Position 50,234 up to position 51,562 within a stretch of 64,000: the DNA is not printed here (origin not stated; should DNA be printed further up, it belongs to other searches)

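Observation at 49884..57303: Complete ADP-heptose pathway fused to a GT9/GT4 glycosyltransferase operon in a Gram-positive actinobacterium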

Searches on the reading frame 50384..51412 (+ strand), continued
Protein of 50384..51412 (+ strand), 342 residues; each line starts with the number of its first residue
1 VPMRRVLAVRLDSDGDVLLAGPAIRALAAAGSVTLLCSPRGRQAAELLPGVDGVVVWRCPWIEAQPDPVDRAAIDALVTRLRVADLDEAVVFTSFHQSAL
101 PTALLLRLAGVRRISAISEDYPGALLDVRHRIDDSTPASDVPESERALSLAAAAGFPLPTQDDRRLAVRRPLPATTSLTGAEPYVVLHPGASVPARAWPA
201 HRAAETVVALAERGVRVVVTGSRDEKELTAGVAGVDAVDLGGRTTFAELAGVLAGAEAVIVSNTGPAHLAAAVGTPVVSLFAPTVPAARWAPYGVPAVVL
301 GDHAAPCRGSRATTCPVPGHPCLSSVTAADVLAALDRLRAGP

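Call 25: find_related_loci(query=A1, collection=genome_contigs, flank=10000)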
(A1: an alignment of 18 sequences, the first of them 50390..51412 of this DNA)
Query A1 (340 aa) in genome_contigs; peptide patterns used: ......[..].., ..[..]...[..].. (x = any residue, [..] = any of these).
600 stretches matched a pattern (row limit reached: there are more); 581 encode a relative of the query (tblastn E <= 1e-3); the best 80 are kept; 80 distinct loci.
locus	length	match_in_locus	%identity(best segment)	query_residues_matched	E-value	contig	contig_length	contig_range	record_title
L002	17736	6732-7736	66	1-337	1e-128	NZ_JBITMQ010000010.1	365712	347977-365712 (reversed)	Actinophytocola sp. NPDC049390 NPDC049390_149_B2.ctg-0010, whole genome shotgun sequence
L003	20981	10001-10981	67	3-333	5e-126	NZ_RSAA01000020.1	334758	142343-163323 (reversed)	Saccharopolyspora rhizosphaerae strain H219 scaffold20_cov23, whole genome shotgun sequence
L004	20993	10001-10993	66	4-336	9e-126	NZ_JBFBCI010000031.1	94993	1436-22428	Sphaerisporangium sp. NPDC051017 NPDC051017_149_C1.ctg-0031, whole genome shotgun sequence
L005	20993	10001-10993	67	3-336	7e-125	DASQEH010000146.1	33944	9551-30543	MAG TPA_asm: Nocardioidaceae bacterium isolate SMAG_U11748 k141_393404, whole genome shotgun sequence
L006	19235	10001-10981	68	3-336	1e-124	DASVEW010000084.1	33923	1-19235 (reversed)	MAG TPA_asm: Gaiellaceae bacterium isolate SMAG_U2072 k141_704313, whole genome shotgun sequence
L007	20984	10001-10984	66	2-336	3e-124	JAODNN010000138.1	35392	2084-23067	MAG: Blastococcus sp. isolate RYN_119 scaffold_278603, whole genome shotgun sequence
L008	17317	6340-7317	66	4-336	2e-123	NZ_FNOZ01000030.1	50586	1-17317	Modestobacter sp. DSM 44400, whole genome shotgun sequence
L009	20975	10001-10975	65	8-336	2e-123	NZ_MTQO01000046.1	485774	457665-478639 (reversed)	Actinosynnema sp. ALI-1.44 Contig50, whole genome shotgun sequence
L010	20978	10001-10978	67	3-333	8e-123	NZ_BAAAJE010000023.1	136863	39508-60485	Nocardioides aquiterrae strain JCM 11813 sequence23, whole genome shotgun sequence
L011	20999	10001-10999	66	2-340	3e-122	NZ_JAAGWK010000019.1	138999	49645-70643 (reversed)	Goekera deserti strain CPCC 205119 Scaffold6_2, whole genome shotgun sequence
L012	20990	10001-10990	65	3-336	6e-122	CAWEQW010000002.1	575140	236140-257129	MAG: uncultured Actinomycetota bacterium isolate MFD01721.bin.1.128 genome assembly, contig: contig_16660, whole genome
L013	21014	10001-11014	63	2-336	4e-121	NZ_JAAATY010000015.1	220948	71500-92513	Kibdelosporangium persicum strain 4NS15 sequence_15, whole genome shotgun sequence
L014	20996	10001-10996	63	3-338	5e-121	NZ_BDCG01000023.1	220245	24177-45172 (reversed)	Nocardia flavorosea NBRC 108225, whole genome shotgun sequence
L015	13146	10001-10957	65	2-323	2e-120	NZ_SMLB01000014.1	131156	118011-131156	Jiangella aurantiaca strain 8K307 NODE_14_length_131156_cov_59.295, whole genome shotgun sequence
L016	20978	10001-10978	64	3-336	2e-120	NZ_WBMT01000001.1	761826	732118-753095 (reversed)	Actinomadura rudentiformis strain HMC1 Scaffold1, whole genome shotgun sequence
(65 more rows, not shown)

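Call 42: search_solved_structures(query=window:50390-51412:+, max_evalue=0.01, show_alignments=1)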
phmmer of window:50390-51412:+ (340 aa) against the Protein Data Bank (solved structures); distinct sequences matched with E-value up to 0.01: 5.
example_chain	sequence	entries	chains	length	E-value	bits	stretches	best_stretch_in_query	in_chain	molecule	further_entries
6dfe_A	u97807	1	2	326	3e-09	40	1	54-286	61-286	ADP-heptose--LPS heptosyltransferase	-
2gt1_A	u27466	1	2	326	3e-09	40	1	54-286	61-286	Lipopolysaccharide heptosyltransferase-1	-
2h1f_A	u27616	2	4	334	3.1e-09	39.9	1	54-286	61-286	Lipopolysaccharide heptosyltransferase-1 | Lipopolysaccharide heptosyltransferase 1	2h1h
3tov_A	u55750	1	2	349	3.3e-09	39.9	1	174-299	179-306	Glycosyl transferase family 9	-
1psw_A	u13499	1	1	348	5.8e-09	39.1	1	175-284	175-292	ADP-HEPTOSE LPS HEPTOSYLTRANSFERASE II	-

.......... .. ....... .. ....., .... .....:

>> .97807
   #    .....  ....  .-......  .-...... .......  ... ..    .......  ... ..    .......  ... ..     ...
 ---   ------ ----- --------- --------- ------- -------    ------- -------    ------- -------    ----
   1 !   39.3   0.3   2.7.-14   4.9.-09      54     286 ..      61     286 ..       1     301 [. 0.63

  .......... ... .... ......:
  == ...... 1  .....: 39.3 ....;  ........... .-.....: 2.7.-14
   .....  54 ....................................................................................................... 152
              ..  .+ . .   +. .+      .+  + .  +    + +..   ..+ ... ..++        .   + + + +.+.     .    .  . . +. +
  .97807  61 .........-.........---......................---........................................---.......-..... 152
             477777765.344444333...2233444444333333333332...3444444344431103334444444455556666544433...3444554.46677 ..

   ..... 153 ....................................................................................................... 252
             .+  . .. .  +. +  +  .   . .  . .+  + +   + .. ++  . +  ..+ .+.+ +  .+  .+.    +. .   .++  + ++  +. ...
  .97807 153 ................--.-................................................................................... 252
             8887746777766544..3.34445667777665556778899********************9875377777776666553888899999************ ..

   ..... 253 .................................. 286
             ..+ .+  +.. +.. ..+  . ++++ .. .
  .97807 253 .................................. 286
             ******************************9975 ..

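Call 75: search_solved_structures(query=A1, max_evalue=0.1, show_alignments=2)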
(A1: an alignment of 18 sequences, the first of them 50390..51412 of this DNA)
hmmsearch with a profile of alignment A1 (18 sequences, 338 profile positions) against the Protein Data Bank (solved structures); distinct sequences matched with E-value up to 0.1: 8.
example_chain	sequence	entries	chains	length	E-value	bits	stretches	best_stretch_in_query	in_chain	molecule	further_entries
6dfe_A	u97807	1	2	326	9.2e-15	57.8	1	4-281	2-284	ADP-heptose--LPS heptosyltransferase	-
2gt1_A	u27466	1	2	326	9.2e-15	57.8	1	4-281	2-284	Lipopolysaccharide heptosyltransferase-1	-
2h1f_A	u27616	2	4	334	9.8e-15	57.7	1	4-281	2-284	Lipopolysaccharide heptosyltransferase-1 | Lipopolysaccharide heptosyltransferase 1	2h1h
3tov_A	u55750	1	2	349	7.8e-14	54.7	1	178-333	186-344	Glycosyl transferase family 9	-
1psw_A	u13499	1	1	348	9.7e-13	51.1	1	77-281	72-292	ADP-HEPTOSE LPS HEPTOSYLTRANSFERASE II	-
4rb4_K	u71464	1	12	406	0.026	16.8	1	143-290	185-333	Glycosyltransferase tibC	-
4rap_A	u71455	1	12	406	0.064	15.5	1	142-290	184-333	Glycosyltransferase TibC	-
7eu3_6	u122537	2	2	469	0.096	15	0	214-288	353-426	Photosynthetic NDH subunit of subcomplex B1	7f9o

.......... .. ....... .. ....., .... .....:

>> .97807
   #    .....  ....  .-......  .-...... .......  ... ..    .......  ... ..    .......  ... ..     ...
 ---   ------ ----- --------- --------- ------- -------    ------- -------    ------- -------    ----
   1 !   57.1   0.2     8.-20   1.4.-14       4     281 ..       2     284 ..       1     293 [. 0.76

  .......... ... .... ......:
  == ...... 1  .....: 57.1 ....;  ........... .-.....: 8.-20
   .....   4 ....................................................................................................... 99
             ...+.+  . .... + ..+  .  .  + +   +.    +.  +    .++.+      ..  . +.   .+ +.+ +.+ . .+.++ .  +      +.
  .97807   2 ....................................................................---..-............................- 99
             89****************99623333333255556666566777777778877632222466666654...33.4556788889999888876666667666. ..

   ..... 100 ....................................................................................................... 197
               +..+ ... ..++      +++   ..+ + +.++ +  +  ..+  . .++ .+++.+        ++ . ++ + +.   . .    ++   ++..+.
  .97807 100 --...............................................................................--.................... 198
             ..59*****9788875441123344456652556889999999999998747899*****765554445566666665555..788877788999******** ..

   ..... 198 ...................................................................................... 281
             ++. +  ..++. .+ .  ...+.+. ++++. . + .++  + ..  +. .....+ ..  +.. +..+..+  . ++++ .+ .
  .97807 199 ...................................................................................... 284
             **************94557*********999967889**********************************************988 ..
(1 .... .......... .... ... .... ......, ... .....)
